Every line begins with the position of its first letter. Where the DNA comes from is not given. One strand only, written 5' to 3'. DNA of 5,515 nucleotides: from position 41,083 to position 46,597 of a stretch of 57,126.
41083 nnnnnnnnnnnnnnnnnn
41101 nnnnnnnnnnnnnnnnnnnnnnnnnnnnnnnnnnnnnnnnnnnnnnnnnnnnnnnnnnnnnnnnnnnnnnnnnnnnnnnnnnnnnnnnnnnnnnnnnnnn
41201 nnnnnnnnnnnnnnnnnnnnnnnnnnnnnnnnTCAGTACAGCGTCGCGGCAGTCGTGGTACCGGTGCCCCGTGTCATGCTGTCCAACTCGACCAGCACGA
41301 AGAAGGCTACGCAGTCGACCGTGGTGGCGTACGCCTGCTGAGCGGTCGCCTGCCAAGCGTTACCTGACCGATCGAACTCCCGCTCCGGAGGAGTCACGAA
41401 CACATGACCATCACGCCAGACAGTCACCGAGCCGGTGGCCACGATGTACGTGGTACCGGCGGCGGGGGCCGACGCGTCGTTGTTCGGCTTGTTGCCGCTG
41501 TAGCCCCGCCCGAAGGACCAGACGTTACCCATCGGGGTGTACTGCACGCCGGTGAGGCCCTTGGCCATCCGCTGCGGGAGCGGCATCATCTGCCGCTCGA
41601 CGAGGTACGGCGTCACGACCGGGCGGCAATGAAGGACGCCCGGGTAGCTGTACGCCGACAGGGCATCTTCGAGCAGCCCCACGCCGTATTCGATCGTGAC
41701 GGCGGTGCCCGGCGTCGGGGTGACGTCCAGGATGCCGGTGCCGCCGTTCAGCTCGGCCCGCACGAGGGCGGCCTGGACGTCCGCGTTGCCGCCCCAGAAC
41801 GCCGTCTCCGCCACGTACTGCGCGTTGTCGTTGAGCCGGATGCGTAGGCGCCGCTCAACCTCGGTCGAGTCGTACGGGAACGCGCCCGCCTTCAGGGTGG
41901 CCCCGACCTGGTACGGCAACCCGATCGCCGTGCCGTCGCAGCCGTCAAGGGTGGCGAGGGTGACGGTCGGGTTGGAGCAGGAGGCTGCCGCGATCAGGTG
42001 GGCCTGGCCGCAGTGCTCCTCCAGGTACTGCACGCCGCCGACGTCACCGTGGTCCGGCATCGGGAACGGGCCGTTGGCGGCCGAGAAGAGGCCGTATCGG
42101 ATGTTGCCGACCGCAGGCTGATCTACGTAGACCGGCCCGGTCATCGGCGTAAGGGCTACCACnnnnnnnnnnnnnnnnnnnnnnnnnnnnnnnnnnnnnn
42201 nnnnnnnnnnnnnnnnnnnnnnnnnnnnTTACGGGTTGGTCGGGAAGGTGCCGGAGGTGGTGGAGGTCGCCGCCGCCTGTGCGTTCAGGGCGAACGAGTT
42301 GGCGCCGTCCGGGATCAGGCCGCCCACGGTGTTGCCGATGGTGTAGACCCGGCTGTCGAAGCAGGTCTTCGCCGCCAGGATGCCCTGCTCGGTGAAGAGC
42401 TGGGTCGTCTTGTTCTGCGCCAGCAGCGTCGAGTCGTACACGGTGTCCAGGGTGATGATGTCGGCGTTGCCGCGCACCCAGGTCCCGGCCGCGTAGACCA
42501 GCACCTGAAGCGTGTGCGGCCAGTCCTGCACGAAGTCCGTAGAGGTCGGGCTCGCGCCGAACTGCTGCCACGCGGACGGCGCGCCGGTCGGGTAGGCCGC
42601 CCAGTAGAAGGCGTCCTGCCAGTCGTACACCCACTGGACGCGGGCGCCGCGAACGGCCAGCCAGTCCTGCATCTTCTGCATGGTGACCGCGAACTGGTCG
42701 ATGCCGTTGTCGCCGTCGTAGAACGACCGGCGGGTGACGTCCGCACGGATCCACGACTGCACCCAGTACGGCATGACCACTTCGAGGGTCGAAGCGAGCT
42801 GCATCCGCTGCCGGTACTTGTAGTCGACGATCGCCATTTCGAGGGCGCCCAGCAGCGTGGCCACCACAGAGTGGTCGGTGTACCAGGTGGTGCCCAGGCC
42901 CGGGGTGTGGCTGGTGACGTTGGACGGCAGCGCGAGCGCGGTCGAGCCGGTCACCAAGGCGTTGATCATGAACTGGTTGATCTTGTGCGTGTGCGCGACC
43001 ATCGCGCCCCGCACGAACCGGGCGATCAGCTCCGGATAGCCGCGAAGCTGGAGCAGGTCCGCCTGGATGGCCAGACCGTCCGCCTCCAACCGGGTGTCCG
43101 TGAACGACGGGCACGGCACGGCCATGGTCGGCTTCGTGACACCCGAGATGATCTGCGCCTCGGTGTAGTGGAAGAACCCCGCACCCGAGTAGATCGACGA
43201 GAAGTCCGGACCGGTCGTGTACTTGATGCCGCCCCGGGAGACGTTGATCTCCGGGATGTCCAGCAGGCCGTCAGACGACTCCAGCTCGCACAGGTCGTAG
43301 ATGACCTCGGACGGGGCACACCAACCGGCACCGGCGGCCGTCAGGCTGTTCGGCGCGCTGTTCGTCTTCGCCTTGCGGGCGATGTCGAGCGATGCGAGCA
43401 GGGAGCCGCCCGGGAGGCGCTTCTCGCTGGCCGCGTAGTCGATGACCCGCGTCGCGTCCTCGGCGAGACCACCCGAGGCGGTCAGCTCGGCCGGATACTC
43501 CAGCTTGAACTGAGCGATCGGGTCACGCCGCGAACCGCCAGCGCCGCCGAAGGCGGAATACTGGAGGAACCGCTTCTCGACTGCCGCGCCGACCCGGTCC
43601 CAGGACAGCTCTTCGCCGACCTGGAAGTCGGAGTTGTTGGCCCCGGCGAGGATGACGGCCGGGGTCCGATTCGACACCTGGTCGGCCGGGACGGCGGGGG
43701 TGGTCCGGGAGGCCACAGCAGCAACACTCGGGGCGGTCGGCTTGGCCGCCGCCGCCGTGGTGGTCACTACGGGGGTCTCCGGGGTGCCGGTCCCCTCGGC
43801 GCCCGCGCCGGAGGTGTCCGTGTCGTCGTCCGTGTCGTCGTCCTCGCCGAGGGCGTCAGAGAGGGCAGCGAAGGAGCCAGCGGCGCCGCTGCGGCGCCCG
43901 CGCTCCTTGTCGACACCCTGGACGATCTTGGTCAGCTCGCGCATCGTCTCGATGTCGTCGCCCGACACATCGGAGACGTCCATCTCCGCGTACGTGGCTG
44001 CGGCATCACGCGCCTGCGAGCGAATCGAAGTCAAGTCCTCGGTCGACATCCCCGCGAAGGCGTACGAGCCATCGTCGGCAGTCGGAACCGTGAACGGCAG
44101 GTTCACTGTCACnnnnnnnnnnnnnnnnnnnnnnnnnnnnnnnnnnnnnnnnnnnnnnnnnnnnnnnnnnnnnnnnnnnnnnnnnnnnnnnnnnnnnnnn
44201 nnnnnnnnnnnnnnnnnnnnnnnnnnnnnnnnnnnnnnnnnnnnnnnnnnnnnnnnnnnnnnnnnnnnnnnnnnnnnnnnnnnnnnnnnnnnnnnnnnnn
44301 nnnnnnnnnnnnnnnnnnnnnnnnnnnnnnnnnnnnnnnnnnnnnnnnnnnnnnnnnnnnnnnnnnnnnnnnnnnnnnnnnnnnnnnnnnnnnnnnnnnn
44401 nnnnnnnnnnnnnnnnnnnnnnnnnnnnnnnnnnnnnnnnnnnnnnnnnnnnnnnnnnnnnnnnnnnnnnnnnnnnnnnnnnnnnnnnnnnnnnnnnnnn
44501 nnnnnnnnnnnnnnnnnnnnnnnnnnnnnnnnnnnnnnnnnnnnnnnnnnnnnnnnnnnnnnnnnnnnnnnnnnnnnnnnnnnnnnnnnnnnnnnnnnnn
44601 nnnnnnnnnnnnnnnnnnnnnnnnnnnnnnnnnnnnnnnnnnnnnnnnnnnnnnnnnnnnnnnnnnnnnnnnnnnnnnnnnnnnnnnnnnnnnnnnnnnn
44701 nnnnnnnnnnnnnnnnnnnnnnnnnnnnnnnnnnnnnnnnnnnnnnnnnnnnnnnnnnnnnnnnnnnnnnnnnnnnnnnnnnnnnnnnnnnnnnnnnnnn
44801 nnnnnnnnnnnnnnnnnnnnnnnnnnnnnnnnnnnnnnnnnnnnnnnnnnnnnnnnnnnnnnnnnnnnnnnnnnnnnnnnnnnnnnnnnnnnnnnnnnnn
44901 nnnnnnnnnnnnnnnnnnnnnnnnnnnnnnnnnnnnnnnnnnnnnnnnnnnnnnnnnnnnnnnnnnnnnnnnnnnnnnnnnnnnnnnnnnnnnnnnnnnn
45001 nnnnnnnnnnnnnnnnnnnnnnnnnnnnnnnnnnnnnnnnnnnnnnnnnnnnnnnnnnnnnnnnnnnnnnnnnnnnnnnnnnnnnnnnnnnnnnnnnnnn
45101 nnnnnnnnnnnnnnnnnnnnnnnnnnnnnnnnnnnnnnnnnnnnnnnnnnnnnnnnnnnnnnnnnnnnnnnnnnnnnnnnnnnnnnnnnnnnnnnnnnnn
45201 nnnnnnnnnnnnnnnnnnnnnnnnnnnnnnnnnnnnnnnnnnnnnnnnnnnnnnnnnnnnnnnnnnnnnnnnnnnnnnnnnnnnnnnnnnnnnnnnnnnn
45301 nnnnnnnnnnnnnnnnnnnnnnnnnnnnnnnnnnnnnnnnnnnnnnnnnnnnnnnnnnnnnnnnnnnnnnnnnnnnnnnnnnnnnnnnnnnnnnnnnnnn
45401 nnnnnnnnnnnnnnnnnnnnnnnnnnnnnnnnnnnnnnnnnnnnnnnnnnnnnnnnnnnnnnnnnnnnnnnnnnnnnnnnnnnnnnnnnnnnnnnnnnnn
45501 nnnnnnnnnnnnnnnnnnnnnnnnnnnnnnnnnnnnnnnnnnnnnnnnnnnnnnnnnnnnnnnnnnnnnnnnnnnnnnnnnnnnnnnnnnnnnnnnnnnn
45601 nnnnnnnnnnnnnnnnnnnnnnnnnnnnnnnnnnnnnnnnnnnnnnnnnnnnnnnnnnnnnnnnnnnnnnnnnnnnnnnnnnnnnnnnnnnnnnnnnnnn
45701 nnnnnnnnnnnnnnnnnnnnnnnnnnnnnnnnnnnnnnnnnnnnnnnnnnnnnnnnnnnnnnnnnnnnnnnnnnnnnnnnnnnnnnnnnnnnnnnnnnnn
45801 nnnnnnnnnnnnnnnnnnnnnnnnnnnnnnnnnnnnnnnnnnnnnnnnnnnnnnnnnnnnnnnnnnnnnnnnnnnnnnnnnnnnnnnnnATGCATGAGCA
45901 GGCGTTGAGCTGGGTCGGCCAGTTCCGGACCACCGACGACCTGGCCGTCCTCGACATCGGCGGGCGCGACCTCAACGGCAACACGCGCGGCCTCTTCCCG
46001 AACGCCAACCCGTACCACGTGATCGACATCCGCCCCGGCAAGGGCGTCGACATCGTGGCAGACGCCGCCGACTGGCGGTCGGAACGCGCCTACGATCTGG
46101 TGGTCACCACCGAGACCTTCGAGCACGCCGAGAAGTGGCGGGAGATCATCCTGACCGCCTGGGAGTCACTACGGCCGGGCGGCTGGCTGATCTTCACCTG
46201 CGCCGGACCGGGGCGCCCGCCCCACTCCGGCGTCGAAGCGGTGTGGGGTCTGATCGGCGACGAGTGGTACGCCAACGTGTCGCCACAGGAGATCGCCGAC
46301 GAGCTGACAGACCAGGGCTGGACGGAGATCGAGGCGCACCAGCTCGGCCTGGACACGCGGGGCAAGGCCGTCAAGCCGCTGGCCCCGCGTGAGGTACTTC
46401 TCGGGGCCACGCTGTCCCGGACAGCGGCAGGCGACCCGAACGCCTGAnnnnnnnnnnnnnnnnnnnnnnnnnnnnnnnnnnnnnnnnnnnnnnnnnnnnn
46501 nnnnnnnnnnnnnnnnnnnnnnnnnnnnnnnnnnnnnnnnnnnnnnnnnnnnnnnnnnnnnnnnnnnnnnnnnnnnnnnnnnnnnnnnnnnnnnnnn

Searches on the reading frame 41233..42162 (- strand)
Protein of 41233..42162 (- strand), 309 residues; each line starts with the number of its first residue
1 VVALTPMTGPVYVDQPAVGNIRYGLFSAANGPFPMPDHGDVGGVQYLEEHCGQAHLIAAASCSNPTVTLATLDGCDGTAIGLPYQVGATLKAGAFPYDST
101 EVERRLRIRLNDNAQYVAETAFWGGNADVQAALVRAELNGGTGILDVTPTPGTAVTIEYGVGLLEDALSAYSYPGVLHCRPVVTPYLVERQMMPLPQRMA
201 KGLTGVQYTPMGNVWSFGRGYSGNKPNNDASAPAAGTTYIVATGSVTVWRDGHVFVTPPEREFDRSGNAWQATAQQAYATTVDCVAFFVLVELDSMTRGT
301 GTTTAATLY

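Call 9: search_protein_families(library=pfam, proteins=[window:41233-42162:-], max_evalue=0.01)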
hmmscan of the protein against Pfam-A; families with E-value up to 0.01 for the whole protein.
window:41233-42162:- (309 aa): 0 families

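Call 10: search_protein_families(library=phrogs, proteins=[window:41233-42162:-], max_evalue=0.001)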
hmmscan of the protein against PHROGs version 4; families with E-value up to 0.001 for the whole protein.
window:41233-42162:- (309 aa): 1 family
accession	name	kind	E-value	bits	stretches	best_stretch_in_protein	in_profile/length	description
phrog_779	-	unknown function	3.8e-33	115.9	1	6-291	7-271/284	-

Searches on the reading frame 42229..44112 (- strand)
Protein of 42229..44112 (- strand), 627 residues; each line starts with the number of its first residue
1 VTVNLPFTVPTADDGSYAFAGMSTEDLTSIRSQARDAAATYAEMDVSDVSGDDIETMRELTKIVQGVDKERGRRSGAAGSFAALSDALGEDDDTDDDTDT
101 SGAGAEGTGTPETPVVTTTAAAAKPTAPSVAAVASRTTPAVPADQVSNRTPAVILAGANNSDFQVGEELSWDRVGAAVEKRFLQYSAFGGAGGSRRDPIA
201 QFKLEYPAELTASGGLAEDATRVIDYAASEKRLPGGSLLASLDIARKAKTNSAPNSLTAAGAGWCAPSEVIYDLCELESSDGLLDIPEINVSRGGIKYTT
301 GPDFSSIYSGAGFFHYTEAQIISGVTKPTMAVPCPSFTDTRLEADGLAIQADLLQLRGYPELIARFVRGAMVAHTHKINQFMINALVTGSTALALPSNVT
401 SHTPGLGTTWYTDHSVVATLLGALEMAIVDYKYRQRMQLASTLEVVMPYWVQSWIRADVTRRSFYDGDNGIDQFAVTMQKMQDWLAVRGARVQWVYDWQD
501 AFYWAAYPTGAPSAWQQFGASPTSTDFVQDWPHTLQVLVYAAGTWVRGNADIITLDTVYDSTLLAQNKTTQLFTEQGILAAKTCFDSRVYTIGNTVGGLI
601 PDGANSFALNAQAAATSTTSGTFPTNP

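Call 9: search_protein_families(library=pfam, proteins=[window:42229-44112:-], max_evalue=0.01)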
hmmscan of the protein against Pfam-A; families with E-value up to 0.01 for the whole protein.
window:42229-44112:- (627 aa): 0 families

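Call 10: search_protein_families(library=phrogs, proteins=[window:42229-44112:-], max_evalue=0.001)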
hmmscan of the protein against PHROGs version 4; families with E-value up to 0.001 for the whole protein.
window:42229-44112:- (627 aa): 2 families
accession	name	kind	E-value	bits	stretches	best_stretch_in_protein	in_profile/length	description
phrog_777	-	head and packaging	8.5e-121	406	1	21-598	12-567/580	major head protein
phrog_20604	-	head and packaging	6.6e-05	24.1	1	257-302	3-48/76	virion structural protein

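Call 19: search_dna_similar(query=window:42229-44112:-, collection=phages, mode=protein, max_rows=30)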
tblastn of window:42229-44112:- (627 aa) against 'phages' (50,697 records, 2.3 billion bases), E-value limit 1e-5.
Records with a match: 877; places in all: 877; records where one place covers at least 80% of the query: 0.
Best place of each record, by identity: <60% 877.
By first word of the organism name: Mycobacterium 496; Gordonia 198; Microbacterium 131; Arthrobacter 18; Streptomyces 17; Rhodococcus 3; Actinoplanes 2; Curtobacterium 2; Mycolicibacterium 2; Tsukamurella 2; and 6 more.
By host as written in the record: Mycobacterium smegmatis mc2 155 348; Gordonia terrae 3612 155; Mycobacterium smegmatis mc#155 83; Microbacterium foliorum NRRL B-24224 58; Microbacterium foliorum NRRL B-24224 SEA 29; Microbacterium paraoxydans NWU1 27; Gordonia terrae CAG3 16; - 12; and 54 more.
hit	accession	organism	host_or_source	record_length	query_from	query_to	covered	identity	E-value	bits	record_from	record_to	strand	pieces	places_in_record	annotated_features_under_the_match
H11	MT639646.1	Microbacterium phage Rasputia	Microbacterium foliorum NRRL B-24224 SEA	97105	158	598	70%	40.2%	1e-87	304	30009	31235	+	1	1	56: major capsid hexamer protein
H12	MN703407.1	Microbacterium phage Leaf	Microbacterium paraoxydans NWU1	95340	163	598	70%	40.2%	6e-89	308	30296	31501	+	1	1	60: major capsid hexamer protein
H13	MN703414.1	Microbacterium phage Dewdrop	Microbacterium paraoxydans NWU1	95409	163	598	70%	40.2%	6e-89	308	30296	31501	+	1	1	60: major capsid hexamer protein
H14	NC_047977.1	Microbacterium phage Hendrix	Microbacterium foliorum NRRL B-24224 SEA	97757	163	598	70%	40.0%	3e-88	306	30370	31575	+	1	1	57: major head protein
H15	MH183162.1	Microbacterium phage Hendrix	Microbacterium foliorum NRRL B-24224 SEA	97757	163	598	70%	40.0%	3e-88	306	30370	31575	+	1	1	57: major capsid hexamer protein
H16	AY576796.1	Actinoplanes phage phiAsp2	-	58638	164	590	68%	40.1%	3e-83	291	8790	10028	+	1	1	pas14: Pas14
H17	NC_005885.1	Actinoplanes phage phiAsp2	Actinoplanes sp. SN223/29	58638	164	590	68%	40.1%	3e-83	291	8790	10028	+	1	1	major head protein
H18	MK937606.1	Microbacterium phage Margaery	Microbacterium foliorum NRRL B-24224 SEA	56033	166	602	70%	38.7%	4e-80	282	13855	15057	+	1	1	21: major capsid hexamer protein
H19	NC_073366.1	Microbacterium phage Margaery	Microbacterium foliorum NRRL B-24224 SEA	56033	166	602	70%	38.7%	4e-80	282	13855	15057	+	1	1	21: major capsid hexamer protein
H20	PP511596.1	Dulem virus 38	Varecia variegata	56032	139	598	73%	36.7%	3e-81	285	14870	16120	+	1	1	major capsid protein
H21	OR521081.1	Gordonia phage Halo3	Gordonia terrae CAG3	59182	142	598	73%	36.6%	3e-71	256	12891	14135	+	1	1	20: major capsid hexamer protein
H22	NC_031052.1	Gordonia phage Twister6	Gordonia terrae 3612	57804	142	599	73%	36.3%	6e-72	258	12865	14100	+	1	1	21: major head protein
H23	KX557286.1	Gordonia phage Twister6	Gordonia terrae 3612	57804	142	599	73%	36.3%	6e-72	258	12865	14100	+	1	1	21: major capsid hexamer protein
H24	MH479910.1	Gordonia phage Danyall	Gordonia terrae 3612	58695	142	599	73%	36.3%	6e-72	258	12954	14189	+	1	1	21: major capsid hexamer protein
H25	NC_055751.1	Gordonia phage Danyall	Gordonia terrae 3612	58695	142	599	73%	36.3%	6e-72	258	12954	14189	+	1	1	21: major head protein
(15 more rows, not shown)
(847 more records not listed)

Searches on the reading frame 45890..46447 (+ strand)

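Call 101: search_protein_families(library=pfam, proteins=[window:45890-46447:+], max_evalue=0.001)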
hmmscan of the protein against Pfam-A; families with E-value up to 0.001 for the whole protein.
window:45890-46447:+ (185 aa): 3 families
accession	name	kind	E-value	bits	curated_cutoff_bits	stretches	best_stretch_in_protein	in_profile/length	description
PF13489.12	Methyltransf_23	-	1.4e-07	31.8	27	1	20-144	26-159/164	Methyltransferase domain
PF08242.18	Methyltransf_12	-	3.8e-05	24.8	30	1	60-100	58-98/98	Methyltransferase domain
PF08241.18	Methyltransf_11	-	0.00023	22.2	21.2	1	56-102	48-95/95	Methyltransferase domain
